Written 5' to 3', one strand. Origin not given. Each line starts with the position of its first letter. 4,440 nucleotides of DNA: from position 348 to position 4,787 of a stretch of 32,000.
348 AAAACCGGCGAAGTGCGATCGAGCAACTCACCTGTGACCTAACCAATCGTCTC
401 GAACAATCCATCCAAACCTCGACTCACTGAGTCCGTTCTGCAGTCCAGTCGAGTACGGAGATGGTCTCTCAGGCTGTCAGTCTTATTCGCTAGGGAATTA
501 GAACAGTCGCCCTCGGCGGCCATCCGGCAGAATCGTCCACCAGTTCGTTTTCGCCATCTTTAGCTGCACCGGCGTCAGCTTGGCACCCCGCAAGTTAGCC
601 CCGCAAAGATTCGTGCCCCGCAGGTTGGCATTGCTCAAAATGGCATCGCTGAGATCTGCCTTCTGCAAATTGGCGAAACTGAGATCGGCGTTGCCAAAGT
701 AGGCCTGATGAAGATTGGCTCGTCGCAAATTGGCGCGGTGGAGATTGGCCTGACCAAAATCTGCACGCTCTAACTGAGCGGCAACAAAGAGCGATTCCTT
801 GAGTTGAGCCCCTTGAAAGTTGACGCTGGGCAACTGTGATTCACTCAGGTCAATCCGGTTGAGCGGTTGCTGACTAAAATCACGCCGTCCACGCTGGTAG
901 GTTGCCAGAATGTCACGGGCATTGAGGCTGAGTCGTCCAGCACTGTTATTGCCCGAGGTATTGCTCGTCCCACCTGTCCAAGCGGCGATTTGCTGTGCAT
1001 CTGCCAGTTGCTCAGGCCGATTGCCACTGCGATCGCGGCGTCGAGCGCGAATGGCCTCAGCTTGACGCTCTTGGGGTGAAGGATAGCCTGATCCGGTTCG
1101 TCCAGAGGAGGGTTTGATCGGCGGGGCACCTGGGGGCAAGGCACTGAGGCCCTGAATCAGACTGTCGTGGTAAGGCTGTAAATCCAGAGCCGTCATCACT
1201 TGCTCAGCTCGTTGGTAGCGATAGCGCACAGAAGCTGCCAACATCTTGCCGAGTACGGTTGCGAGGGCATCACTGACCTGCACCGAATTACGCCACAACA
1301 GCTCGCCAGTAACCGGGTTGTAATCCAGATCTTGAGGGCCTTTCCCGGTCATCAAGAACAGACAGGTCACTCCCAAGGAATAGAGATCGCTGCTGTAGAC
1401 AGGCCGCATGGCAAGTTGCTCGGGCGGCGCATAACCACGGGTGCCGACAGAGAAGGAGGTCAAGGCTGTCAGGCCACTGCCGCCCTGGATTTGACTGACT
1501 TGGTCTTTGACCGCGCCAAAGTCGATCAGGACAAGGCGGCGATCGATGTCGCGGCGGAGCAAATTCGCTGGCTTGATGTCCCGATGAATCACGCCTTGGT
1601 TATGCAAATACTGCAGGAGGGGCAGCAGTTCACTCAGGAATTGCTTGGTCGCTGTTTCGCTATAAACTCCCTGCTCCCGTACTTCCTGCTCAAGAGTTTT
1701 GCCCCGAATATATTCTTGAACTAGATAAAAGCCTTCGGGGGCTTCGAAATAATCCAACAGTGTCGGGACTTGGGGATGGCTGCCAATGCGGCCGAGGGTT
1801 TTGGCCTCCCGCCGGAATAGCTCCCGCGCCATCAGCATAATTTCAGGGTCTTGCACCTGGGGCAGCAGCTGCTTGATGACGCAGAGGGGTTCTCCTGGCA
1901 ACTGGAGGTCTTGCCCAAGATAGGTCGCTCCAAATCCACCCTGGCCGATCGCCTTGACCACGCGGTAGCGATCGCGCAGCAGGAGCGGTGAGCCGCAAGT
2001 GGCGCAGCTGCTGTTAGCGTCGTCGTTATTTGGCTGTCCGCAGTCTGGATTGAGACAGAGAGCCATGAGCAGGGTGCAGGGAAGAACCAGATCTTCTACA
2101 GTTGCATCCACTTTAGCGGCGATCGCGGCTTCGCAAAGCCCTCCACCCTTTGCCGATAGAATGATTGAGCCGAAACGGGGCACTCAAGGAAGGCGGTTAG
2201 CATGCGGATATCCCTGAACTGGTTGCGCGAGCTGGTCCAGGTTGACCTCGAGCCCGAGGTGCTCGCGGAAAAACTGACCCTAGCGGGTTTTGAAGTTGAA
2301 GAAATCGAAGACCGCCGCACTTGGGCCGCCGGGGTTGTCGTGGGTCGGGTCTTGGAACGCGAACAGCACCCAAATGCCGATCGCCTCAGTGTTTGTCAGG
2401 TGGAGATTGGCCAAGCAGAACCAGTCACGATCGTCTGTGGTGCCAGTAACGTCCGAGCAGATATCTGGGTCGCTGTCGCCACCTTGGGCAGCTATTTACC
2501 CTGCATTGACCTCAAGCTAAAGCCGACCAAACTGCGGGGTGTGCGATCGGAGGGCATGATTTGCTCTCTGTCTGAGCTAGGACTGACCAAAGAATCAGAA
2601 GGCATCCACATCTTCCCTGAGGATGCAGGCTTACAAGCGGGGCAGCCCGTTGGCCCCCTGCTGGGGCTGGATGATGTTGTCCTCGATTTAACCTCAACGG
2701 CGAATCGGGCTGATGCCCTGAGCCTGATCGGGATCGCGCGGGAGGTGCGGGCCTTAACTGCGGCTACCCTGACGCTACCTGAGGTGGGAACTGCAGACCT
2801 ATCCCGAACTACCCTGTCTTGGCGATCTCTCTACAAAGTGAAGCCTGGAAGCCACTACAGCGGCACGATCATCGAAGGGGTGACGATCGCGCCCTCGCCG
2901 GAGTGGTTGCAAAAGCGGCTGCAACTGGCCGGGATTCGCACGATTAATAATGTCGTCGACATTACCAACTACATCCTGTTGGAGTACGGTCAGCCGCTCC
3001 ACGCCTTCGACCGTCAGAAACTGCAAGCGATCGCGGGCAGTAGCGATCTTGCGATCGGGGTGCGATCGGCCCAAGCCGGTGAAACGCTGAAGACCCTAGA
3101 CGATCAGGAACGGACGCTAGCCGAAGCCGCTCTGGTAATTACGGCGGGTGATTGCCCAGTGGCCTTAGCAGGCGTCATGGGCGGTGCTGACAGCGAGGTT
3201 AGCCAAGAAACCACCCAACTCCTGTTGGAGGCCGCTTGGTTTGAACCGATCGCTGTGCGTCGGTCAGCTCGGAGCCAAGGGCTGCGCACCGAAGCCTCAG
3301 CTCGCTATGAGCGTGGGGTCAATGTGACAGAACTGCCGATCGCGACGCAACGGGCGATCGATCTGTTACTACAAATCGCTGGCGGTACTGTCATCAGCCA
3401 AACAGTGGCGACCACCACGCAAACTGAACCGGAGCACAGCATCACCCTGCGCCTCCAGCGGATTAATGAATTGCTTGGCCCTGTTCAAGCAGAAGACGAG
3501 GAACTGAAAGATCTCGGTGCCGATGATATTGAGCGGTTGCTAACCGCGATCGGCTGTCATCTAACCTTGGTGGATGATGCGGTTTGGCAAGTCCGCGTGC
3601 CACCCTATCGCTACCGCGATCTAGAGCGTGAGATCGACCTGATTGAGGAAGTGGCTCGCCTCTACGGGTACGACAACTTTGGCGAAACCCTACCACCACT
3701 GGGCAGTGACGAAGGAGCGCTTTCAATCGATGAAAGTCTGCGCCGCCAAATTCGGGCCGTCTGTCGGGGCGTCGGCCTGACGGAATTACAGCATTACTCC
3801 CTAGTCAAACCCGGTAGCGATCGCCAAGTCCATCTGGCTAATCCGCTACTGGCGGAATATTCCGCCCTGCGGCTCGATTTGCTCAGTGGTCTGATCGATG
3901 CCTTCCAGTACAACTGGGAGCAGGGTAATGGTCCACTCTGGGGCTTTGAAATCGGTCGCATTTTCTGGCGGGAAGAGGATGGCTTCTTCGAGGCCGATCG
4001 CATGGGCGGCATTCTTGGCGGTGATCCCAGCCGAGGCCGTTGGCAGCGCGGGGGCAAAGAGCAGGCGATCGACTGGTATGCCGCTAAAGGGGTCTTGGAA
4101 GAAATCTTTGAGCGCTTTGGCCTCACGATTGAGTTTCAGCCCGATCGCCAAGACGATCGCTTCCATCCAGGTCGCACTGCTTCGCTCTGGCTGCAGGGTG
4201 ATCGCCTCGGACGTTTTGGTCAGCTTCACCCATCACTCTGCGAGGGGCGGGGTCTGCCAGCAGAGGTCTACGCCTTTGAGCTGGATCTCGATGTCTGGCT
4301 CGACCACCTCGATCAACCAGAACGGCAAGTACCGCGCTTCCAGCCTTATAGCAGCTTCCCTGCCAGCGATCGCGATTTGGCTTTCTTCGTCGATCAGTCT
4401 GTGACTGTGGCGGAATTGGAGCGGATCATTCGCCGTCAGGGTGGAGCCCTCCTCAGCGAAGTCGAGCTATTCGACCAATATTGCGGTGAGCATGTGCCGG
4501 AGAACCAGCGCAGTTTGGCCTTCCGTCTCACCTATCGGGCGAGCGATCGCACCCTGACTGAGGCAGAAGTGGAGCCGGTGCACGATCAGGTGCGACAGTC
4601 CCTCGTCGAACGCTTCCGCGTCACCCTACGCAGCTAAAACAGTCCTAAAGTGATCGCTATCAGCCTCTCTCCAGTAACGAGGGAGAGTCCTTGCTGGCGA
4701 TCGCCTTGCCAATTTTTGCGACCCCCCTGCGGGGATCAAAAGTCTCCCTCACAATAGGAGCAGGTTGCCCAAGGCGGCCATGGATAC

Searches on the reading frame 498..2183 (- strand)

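Call 35: search_protein_families(library=pfam, proteins=[window:498-2183:-], max_evalue=0.001)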
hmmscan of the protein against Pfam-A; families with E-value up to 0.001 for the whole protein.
window:498-2183:- (561 aa): 10 families
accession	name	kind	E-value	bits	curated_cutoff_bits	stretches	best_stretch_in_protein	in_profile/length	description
PF00069.31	Pkinase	-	1.4e-36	126.7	31.7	1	73-323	1-252/263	Protein kinase domain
PF00805.28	Pentapeptide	-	4.8e-25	87.2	20.2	2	504-537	1-34/40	Pentapeptide repeats (8 copies)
PF07714.23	PK_Tyr_Ser-Thr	-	1.4e-14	54.5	23.1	1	75-283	3-204/258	Protein tyrosine and serine/threonine kinase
PF13599.13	Pentapeptide_4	-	9.9e-14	51.6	38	1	470-543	2-75/78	Pentapeptide repeat region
PF13576.12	Pentapeptide_3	-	3e-07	31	27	0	454-489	10-47/48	Pentapeptide repeats (9 copies)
PF14531.12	Kinase-like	-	4.5e-06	26.6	25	1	164-322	132-289/289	Kinase-like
PF01636.29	APH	-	1.5e-05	25.3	23.2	1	120-223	94-195/239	Phosphotransferase enzyme family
PF25296.1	Decapeptide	-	1.6e-05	25.1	45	1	449-514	5-70/74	Decapeptide repeat region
PF03109.22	ABC1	-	2.7e-05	23.9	22.9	1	152-227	143-216/244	ABC1 atypical kinase-like domain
PF17663.6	DUF5525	-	0.00015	20.5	26.8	1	235-317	106-188/1017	Family of unknown function (DUF5525)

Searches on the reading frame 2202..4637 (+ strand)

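Call 35: search_protein_families(library=pfam, proteins=[window:2202-4637:+], max_evalue=0.001)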
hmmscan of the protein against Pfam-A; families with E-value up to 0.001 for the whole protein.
window:2202-4637:+ (811 aa): 5 families
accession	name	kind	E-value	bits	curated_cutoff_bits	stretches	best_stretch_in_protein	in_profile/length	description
PF03483.22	B3_4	-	1.4e-64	217.3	29.3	1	218-394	4-174/174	B3/4 domain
PF17759.6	tRNA_synthFbeta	-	1.7e-44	152.3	22.4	1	495-696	3-214/214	Phenylalanyl tRNA synthetase beta chain CLM domain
PF03147.19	FDX-ACB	-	6.4e-31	107.1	31.1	1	717-810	1-94/94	Ferredoxin-fold anticodon binding domain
PF01588.26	tRNA_bind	-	7.6e-24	84.1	27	1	45-142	1-91/96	Putative tRNA binding domain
PF03484.21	B5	-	1.5e-21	76.7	28.6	1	414-490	1-67/67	tRNA synthetase B5 domain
